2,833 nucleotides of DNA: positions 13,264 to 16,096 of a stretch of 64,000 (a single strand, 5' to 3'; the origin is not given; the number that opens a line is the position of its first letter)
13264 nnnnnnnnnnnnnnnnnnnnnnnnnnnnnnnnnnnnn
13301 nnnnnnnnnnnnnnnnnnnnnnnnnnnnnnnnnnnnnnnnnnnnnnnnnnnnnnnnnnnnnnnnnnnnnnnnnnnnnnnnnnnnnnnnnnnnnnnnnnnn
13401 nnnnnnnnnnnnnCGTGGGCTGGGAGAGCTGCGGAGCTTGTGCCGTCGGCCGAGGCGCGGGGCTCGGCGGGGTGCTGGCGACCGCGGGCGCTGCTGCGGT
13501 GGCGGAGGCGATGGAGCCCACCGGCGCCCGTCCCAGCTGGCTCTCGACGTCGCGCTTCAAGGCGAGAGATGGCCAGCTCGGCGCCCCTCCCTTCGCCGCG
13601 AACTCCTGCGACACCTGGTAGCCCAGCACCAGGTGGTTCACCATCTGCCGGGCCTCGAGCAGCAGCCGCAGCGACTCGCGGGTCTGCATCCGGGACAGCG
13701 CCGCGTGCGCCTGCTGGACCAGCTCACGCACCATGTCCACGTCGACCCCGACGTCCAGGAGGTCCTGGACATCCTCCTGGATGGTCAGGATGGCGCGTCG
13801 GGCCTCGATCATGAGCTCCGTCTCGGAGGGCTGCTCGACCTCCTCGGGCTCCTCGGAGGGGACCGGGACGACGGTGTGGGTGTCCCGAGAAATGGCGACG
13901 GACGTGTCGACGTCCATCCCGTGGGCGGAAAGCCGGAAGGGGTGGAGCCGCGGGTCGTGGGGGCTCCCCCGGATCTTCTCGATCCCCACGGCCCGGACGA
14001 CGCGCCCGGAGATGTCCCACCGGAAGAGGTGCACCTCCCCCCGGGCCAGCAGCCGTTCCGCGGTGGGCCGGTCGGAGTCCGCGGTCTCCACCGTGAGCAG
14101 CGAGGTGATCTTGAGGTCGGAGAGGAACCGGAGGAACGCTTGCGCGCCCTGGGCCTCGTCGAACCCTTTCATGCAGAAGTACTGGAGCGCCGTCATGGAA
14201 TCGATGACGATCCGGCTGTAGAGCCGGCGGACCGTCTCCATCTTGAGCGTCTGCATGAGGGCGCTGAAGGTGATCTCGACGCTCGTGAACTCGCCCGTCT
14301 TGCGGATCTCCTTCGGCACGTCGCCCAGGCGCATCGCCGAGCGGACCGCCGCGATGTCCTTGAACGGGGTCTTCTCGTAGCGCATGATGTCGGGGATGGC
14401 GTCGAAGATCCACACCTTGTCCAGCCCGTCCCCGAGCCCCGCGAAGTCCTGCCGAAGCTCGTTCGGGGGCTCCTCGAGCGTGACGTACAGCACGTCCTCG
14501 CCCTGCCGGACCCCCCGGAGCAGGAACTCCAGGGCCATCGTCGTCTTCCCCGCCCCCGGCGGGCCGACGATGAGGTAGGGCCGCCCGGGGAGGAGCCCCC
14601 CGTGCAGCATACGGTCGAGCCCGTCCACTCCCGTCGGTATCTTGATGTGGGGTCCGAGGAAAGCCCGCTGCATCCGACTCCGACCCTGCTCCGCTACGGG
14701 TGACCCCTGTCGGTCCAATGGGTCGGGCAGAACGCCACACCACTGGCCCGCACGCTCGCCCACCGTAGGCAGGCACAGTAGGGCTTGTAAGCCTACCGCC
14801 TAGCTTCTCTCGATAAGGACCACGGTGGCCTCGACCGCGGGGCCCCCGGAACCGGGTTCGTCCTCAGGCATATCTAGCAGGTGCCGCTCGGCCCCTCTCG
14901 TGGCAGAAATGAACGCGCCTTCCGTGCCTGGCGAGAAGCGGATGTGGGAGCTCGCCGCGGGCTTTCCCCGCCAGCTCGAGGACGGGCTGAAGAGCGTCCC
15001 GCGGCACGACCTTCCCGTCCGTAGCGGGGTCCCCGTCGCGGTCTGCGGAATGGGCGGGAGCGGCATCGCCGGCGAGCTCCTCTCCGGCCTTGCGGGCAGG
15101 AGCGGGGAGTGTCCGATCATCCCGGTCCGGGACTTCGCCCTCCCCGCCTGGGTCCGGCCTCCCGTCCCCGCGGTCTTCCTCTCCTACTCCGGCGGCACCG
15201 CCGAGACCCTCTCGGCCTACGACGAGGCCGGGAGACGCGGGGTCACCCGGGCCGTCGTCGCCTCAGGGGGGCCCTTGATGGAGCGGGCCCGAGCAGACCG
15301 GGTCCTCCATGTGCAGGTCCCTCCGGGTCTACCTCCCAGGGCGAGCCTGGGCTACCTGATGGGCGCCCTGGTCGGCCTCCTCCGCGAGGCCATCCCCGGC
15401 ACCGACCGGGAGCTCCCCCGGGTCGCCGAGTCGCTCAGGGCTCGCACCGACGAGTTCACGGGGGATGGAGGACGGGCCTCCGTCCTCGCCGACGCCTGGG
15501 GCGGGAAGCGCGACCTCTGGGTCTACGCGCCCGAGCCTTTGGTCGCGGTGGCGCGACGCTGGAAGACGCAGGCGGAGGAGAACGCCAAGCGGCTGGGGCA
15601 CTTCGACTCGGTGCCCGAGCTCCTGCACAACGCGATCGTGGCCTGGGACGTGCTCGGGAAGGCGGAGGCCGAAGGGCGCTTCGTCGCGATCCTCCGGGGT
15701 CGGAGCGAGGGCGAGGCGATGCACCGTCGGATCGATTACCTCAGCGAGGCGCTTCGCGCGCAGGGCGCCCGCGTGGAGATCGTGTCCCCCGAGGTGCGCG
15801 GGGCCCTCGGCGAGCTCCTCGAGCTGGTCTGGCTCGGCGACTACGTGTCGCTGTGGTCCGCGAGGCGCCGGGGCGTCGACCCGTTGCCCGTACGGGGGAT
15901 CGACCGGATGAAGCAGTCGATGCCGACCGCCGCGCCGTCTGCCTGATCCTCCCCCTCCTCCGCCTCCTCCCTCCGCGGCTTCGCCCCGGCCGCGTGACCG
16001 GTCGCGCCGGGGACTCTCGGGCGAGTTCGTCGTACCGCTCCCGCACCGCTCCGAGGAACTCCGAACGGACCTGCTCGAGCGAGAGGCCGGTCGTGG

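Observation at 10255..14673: Tandem KaiC-like ATPases: one with a roughly 800-aa P/A/S/T-rich disordered tail, the neighbour with Walker A Lys-to-Arg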

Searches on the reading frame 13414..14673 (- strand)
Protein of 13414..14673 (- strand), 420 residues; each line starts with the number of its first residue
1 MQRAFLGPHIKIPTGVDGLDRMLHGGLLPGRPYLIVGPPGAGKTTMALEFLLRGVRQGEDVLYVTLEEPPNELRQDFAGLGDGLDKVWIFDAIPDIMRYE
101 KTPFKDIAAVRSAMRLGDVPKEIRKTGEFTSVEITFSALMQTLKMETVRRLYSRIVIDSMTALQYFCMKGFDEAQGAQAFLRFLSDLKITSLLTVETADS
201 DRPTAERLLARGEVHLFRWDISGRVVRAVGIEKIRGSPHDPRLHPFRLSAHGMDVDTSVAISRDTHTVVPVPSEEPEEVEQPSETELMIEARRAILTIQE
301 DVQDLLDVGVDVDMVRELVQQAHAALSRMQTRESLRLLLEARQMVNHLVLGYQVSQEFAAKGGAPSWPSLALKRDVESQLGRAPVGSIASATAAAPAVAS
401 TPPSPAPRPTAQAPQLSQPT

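Call 9: find_homologous_proteins(query=window:13414-14673:-, max_evalue=0.00001)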
Query window:13414-14673:- (420 aa): 305 proteins with E <= 0.00001 among 8000 candidates; the best 120 are listed.
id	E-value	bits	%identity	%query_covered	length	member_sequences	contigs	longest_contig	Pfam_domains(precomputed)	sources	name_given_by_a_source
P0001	7.0e-226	768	89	91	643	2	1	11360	PF06745.20,PF13479.13,PF13481.13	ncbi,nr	ncbi:MAG: hypothetical protein KGI89_14845, partial [Euryarchaeota archaeon]|nr:hypothetical protein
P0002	7.8e-174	596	69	90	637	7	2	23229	PF06745.20,PF13479.13,PF23442.2,PF13481.13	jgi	jgi:KaiC/GvpD/RAD55 family RecA-like ATPase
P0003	9.7e-172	589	64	100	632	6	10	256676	PF06745.20,PF13479.13,PF23442.2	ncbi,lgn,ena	-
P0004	7.3e-170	583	63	99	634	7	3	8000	PF06745.20,PF13479.13,PF23442.2,PF13481.13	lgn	-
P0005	1.6e-169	582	67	95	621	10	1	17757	PF06745.20,PF13479.13,PF23442.2,PF13481.13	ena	-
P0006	4.0e-165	568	69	86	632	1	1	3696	PF06745.20,PF13479.13,PF13481.13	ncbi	-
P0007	1.0e-145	504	61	90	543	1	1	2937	PF06745.20,PF01695.24,PF20720.4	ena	-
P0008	1.1e-137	477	80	61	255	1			PF06745.20,PF13479.13,PF03796.22,PF23442.2,PF13481.13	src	-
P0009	8.5e-137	474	51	76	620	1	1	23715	PF06745.20,PF07088.17,PF01695.24,PF13479.13,PF03796.22,PF05625.18,PF08423.18,PF13401.13,PF09848.16,PF00154.28,PF13481.13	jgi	jgi:KaiC/GvpD/RAD55 family RecA-like ATPase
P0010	2.1e-132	460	48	84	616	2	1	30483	PF13173.13,PF06745.20,PF07088.17,PF01695.24,PF13479.13,PF14417.13,PF05625.18,PF13401.13,PF13481.13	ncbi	ncbi:MAG: ATPase domain-containing protein [Thermoplasmata archaeon]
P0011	8.2e-131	455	48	84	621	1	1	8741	PF13173.13,PF06745.20,PF07088.17,PF01695.24,PF13479.13,PF05625.18,PF08423.18,PF13401.13,PF00154.28,PF13481.13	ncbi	-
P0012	1.0e-128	448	47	85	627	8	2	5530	PF06745.20,PF07088.17,PF01695.24,PF14417.13,PF05625.18,PF08423.18,PF13401.13,PF13481.13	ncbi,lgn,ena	-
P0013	3.2e-126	440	49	73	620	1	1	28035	PF13173.13,PF06745.20,PF01695.24,PF13479.13,PF03796.22,PF05625.18,PF08423.18,PF13401.13,PF09848.16,PF00154.28,PF13481.13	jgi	jgi:KaiC/GvpD/RAD55 family RecA-like ATPase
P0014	1.7e-124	434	46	77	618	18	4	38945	PF06745.20,PF01695.24,PF13479.13,PF05625.18,PF13401.13,PF09848.16,PF00154.28,PF13481.13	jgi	jgi:KaiC/GvpD/RAD55 family RecA-like ATPase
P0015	1.7e-117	411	45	75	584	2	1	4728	PF06745.20,PF01695.24,PF14417.13,PF13481.13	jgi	jgi:KaiC/GvpD/RAD55 family RecA-like ATPase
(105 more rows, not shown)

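Call 15: search_protein_families(library=pfam, proteins=[P0002, P0010], max_evalue=0.001)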
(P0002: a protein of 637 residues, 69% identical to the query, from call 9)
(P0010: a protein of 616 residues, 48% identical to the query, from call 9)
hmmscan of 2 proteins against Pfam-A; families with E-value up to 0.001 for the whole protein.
P0002 (637 aa): 7 families
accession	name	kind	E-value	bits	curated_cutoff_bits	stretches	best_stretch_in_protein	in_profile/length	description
PF06745.19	ATPase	-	1.8e-33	116.3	26.6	1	12-255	1-226/231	KaiC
PF13481.12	AAA_25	-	5.5e-06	26.6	27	1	23-84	25-98/195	AAA domain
PF13479.12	AAA_24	-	6.5e-06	26.6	27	1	33-177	5-90/195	AAA domain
PF24336.1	DUF7504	-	0.00058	20.8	27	0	33-163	4-126/179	Family of unknown function (DUF7504)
PF13173.12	AAA_14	-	0.00075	19.9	27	0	31-78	3-49/129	AAA domain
PF01695.23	IstB_IS21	-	0.0008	19.4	24.1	0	34-68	96-130/238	IstB-like ATP binding protein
PF13401.12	AAA_22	-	0.00094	19.9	27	0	33-70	8-45/130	AAA domain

P0010 (616 aa): 14 families
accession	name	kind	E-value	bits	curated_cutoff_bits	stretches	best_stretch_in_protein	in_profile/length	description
PF06745.19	ATPase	-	1.6e-69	234.3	26.6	3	369-612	1-223/231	KaiC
PF01695.23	IstB_IS21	-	5.9e-10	39.5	24.1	1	16-72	83-140/238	IstB-like ATP binding protein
PF13481.12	AAA_25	-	1.7e-08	34.7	27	1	6-116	15-136/195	AAA domain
PF13401.12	AAA_22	-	6.7e-07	30.1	27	0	25-84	6-64/130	AAA domain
PF13479.12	AAA_24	-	8.2e-07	29.5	27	1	27-170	5-88/195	AAA domain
PF07088.17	GvpD_P-loop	-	1.4e-06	28.7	24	0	386-448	9-70/189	GvpD gas vesicle protein, P-loop domain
PF13173.12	AAA_14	-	7.9e-06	26.3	27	0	24-85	2-69/129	AAA domain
PF05625.17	PAXNEB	-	8.1e-06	25.6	28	0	364-433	14-84/366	PAXNEB protein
PF14417.12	MEDS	-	1.5e-05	25.4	29.8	0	406-448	19-61/161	MEDS: MEthanogen/methylotroph, DcmR Sensory domain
PF09848.15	SLFN-g3_helicase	-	4.2e-05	23.4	24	1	390-432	4-48/354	Schlafen group 3, DNA/RNA helicase domain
PF13245.12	AAA_19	-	0.00014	22.5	25.1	0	387-423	11-49/134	AAA domain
PF08423.17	Rad51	-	0.00014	21.7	22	0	495-549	109-163/244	Rad51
PF20720.3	nSTAND3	-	0.00016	21.9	27.2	0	28-62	21-53/155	Novel STAND NTPase 3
PF13191.12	AAA_16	-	0.00084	20.3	32.6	0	25-63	25-63/167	AAA ATPase domain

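Call 33: search_solved_structures(query=window:13414-14673:-, max_evalue=0.00001)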
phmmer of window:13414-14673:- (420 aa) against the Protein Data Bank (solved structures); distinct sequences matched with E-value up to 0.00001: 47.
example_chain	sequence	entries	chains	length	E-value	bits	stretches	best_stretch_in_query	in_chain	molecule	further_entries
8zn5_B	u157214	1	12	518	6.6e-31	110.8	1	11-87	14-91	KaiC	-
8zn7_D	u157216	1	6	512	6.6e-26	94.4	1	11-95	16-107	KaiC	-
7dy1_A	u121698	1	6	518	2e-25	92.8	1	11-95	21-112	Circadian clock protein kinase KaiC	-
4o0m_A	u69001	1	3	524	2e-25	92.8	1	11-95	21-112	Circadian clock protein kinase KaiC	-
5jwq_A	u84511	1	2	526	2.6e-25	92.4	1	11-97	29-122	Circadian clock protein kinase KaiC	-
8zn6_F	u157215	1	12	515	2.7e-25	92.4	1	11-100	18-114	KaiC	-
8db3_A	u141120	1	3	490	8.3e-25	90.8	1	11-255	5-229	Circadian clock protein KaiC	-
8fwi_A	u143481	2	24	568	1.6e-24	89.9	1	11-255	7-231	Circadian clock protein KaiC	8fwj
8dba_A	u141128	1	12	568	1.6e-24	89.9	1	11-255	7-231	Circadian clock protein KaiC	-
8jon_A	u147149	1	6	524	2e-22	82.9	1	10-96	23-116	Circadian clock oscillator protein KaiC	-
3cmu_A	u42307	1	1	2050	1.5e-21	80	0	12-68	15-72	Protein recA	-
7x1y_A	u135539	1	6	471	1e-19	74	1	11-108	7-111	Circadian clock oscillator protein KaiC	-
7dye_A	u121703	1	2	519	1e-19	74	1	11-112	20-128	Circadian clock protein kinase KaiC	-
3jzm_A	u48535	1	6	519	1.3e-19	73.7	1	11-111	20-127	Circadian clock protein kinase kaiC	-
7s65_A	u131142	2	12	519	1.3e-19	73.6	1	11-102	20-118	Circadian clock protein kinase KaiC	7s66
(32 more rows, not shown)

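Call 49: search_protein_families(library=pfam, proteins=[P0003], max_evalue=10)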
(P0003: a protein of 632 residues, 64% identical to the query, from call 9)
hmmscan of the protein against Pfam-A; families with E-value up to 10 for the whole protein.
P0003 (632 aa): 17 families
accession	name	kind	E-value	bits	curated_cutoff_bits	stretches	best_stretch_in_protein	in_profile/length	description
PF06745.19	ATPase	-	2.5e-32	112.5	26.6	1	12-255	1-226/231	KaiC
PF13479.12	AAA_24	-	2.5e-05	24.6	27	1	33-177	5-90/195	AAA domain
PF13481.12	AAA_25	-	0.00016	21.8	27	1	25-83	27-97/195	AAA domain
PF13173.12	AAA_14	-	0.0015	18.9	27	1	31-78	3-49/129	AAA domain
PF13401.12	AAA_22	-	0.0024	18.6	27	1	33-70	8-45/130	AAA domain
PF01695.23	IstB_IS21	-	0.0053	16.7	24.1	1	34-68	96-130/238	IstB-like ATP binding protein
PF13191.12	AAA_16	-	0.0077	17.2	32.6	1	31-55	25-49/167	AAA ATPase domain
PF07088.17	GvpD_P-loop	-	0.008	16.5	24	1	29-65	9-44/189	GvpD gas vesicle protein, P-loop domain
PF03796.21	DnaB_C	-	0.0085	15.9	27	1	12-72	2-62/255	DnaB-like helicase C terminal domain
PF20720.3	nSTAND3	-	0.01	15.9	27.2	1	34-65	21-52/155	Novel STAND NTPase 3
PF24336.1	DUF7504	-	0.017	16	27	1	33-163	4-126/179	Family of unknown function (DUF7504)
PF01637.24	ATPase_2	-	0.042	14.1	33.2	1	29-65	19-55/225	ATPase domain predominantly from Archaea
PF00154.27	RecA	-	0.049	13.5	27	1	12-67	33-89/262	recA bacterial DNA recombination protein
PF13671.12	AAA_33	-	0.17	12.6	27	1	34-48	3-17/143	AAA domain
PF13238.12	AAA_18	-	0.18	12.7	29.4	1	34-50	2-18/128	AAA domain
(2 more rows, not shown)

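Call 50: predict_structure(alignment_id=A3)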
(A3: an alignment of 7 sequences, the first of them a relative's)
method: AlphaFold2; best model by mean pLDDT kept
length: 616 residues; sequences in the alignment: 7
mean_pLDDT: 53.0   pTM: 0.36
mean pLDDT of the five models: 53.0, 52.4, 48.7, 48.5, 47.4
residues with pLDDT >= 90: 0; 70-90: 136; 50-70: 211; < 50: 269
segments of 3 or more residues with pLDDT < 50: 1-8, 63-66, 87-129, 160-170, 194-206, 215-219, 227-237, 252-285, 349-384, 435-438, 451-489, 518-526, 563-571, 577-588, 594-616
pLDDT, mean of each block of 10 residues (from residue 1): 44 56 70 69 79 77 50 63 52 26 32 35 34 66 78 60 43 65 78 46 48 49 50 41 54 34 27 30 51 57 80 79 75 77 57 35 29 33 51 57 67 74 65 52 71 33 28 35 37 68 72 60 46 63 70 62 42 48 38 41 41 34
secondary structure, 60 per line:
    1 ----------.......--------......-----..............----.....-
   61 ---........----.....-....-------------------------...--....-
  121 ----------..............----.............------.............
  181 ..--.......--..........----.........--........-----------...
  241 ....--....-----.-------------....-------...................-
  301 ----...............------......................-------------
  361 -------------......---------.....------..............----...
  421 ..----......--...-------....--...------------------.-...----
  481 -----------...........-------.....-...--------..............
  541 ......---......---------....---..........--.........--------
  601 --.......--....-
elements in order (helices of 4 or more, strands of 3 or more residues): H11-17 E26-31 H37-50 E55-59 H64-71 H76-80 E82-85 H116-119 H131-144 E149-156 H157-161 H168-182 E185-191 H194-203 E208-216 E219-226 E238-244 E247-250 H270-273 H281-299 H305-319 H326-347 H374-379 E389-393 H400-413 E418-422 H427-432 E445-448 H492-502 E510-514 H527-546 E550-555 H565-568 E572-581 E584-592 E603-609 E612-615
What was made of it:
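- The structure prediction of the fusion was too poor (pLDDT 53) to show the domain arrangement (call 50).
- Tried and rejected: The 7-sequence alignment gave pLDDT 53 and pTM 0.36 (call 50).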

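Call 72: search_protein_families(library=padloc, proteins=[window:13414-14673:-], max_evalue=0.01)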
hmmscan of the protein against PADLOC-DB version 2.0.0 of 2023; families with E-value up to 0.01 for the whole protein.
window:13414-14673:- (420 aa): 1 family
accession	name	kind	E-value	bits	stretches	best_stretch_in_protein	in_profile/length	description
PDLC04140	mad8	-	9.1e-08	30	1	29-158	26-129/314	mads_8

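Call 80: find_encoding_contigs(protein=P0010, flank=6000, max_places=2)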
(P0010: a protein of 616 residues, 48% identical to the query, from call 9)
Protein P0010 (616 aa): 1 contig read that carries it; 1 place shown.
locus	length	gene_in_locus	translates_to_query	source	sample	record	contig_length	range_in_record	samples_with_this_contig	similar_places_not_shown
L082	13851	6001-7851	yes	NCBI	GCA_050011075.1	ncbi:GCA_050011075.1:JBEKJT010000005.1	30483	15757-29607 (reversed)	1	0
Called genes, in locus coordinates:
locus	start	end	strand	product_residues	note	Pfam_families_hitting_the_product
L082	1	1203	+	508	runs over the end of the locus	PF06609:TRI12 (weak), PF07690:MFS_1, PF00083:Sugar_tr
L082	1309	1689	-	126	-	-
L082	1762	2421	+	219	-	PF04967:HTH_10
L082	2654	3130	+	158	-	-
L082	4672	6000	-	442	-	PF01636:APH, PF03881:Fructosamin_kin (faint), PF07914:DUF1679 (weak)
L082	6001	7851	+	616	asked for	PF01695:IstB_IS21 (faint), PF05625:PAXNEB (faint), PF06745:ATPase, PF13481:AAA_25 (faint), PF07088:GvpD_P-loop (faint), PF13173:AAA_14 (faint), PF13401:AAA_22 (faint), PF06745:ATPase, +2 more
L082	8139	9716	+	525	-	PF01011:PQQ (faint), PF13360:PQQ_2, PF13570:Beta-prop_ACSF4, PF00801:PKD, PF18911:PKD_4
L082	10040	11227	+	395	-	PF20706:GT4-conflict (weak), PF00534:Glycos_transf_1, PF13692:Glyco_trans_1_4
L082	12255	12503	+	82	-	-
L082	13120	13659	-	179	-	PF13238:AAA_18, PF13671:AAA_33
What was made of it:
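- Tried and rejected: This is weakened because the fusion coexists with a split pair in one MAG (call 80).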

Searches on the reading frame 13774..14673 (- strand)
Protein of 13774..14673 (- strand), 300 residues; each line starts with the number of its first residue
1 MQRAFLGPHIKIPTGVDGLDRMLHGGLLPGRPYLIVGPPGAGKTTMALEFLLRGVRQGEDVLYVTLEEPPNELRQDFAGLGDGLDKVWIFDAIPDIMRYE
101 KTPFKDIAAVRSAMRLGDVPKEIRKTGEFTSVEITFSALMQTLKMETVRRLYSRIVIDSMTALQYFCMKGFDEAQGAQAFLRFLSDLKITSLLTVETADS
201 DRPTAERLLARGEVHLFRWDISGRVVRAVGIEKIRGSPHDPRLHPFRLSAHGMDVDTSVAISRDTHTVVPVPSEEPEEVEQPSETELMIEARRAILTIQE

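Call 21: find_related_loci(query=A1, collection=genome_contigs, flank=8000)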
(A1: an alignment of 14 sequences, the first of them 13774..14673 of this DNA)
Query A1 (300 aa) in genome_contigs; peptide patterns used: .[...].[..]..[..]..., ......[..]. (x = any residue, [..] = any of these).
183 stretches matched a pattern; 168 encode a relative of the query (tblastn E <= 1e-3); the best 80 are kept; 80 distinct loci.
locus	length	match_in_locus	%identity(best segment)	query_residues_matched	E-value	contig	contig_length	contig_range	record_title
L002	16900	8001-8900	99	1-300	0e+0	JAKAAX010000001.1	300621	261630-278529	MAG: Thermoplasmata archaeon isolate WH2.bin11 NODE_9_length_300621_cov_3.498482, whole genome shotgun sequence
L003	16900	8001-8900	88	1-300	0e+0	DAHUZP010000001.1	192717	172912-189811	MAG TPA_asm: Thermoplasmata archaeon isolate clean282 k141_172613, whole genome shotgun sequence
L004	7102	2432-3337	88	1-300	0e+0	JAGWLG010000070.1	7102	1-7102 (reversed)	MAG: Thermoplasmata archaeon isolate REEB18 contig-150_14012, whole genome shotgun sequence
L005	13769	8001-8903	75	1-300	4e-157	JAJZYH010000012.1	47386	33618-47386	MAG: Thermoplasmata archaeon isolate TL1-5.bin18 NODE_712_length_47386_cov_26.724582, whole genome shotgun sequence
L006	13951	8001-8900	74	1-300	2e-153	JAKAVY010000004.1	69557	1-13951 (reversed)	MAG: Thermoplasmata archaeon isolate YP4.bin26 NODE_546_length_69557_cov_2.539219, whole genome shotgun sequence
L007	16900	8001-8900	73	1-300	2e-152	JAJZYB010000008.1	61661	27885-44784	MAG: Thermoplasmata archaeon isolate TL1-5.bin109 NODE_427_length_61661_cov_2.040205, whole genome shotgun sequence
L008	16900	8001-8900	75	1-300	8e-153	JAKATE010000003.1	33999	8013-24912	MAG: Thermoplasmata archaeon isolate YP2.bin30 NODE_1121_length_33999_cov_1.895017, whole genome shotgun sequence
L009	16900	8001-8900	61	1-300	1e-131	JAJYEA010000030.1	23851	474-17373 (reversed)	MAG: Thermoplasmata archaeon isolate DBS1-1.bin134 NODE_3411_length_23851_cov_1.879363, whole genome shotgun sequence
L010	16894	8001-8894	62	1-298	1e-127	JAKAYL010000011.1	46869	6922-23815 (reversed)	MAG: Thermoplasmata archaeon isolate YS4.bin60 NODE_399_length_46869_cov_8.902679, whole genome shotgun sequence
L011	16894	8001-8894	63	1-298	2e-126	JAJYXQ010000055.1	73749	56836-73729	MAG: Thermoplasmata archaeon isolate FK3.bin56 NODE_588_length_73749_cov_2.784738, whole genome shotgun sequence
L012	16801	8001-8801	63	8-279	2e-114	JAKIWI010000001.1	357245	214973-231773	MAG: Thermoplasmata archaeon isolate AcS5-58 NODE_14_length_357245_cov_27.718469, whole genome shotgun sequence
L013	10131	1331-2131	64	8-279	5e-114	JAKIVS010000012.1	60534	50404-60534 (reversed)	MAG: Thermoplasmata archaeon isolate AcS1-3 NODE_798_length_60534_cov_12.276956, whole genome shotgun sequence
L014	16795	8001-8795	64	8-277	2e-113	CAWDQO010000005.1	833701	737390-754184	MAG: uncultured Thermoplasmata archaeon isolate MFD03399.bin.2.1 genome assembly, contig: contig_5598, whole genome shot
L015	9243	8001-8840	62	4-277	4e-113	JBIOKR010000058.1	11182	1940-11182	MAG: Candidatus Lutacidiplasmatales archaeon isolate GcC5-34 k141_519018_length_11182_cov_37.0000, whole genome shotgun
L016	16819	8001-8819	64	11-274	4e-113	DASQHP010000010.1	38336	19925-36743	MAG TPA_asm: Thermoplasmata archaeon isolate SMAG_U11836 k141_200739, whole genome shotgun sequence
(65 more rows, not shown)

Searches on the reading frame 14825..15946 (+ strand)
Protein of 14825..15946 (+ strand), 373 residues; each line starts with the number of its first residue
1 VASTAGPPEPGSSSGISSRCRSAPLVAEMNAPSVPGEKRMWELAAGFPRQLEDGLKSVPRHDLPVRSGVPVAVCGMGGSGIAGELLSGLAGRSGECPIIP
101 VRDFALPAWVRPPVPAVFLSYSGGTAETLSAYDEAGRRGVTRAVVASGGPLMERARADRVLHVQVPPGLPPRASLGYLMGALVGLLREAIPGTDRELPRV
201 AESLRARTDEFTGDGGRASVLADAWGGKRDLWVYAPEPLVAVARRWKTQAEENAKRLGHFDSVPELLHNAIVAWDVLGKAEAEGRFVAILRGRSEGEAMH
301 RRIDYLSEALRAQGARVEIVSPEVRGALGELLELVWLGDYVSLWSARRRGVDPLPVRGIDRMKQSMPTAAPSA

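Call 71: search_protein_families(library=pfam, proteins=[window:14825-15946:+], max_evalue=0.01)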
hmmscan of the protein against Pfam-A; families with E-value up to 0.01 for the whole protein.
window:14825-15946:+ (373 aa): 2 families
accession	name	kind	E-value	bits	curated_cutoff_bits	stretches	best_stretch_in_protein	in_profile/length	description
PF10432.14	bact-PGI_C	-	4.9e-30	104.9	24.5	1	231-366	17-151/151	Bacterial phospho-glucose isomerase C-terminal SIS domain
PF13439.12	Glyco_transf_4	-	0.0069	16.9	28.5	0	301-359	6-64/170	Glycosyltransferase Family 4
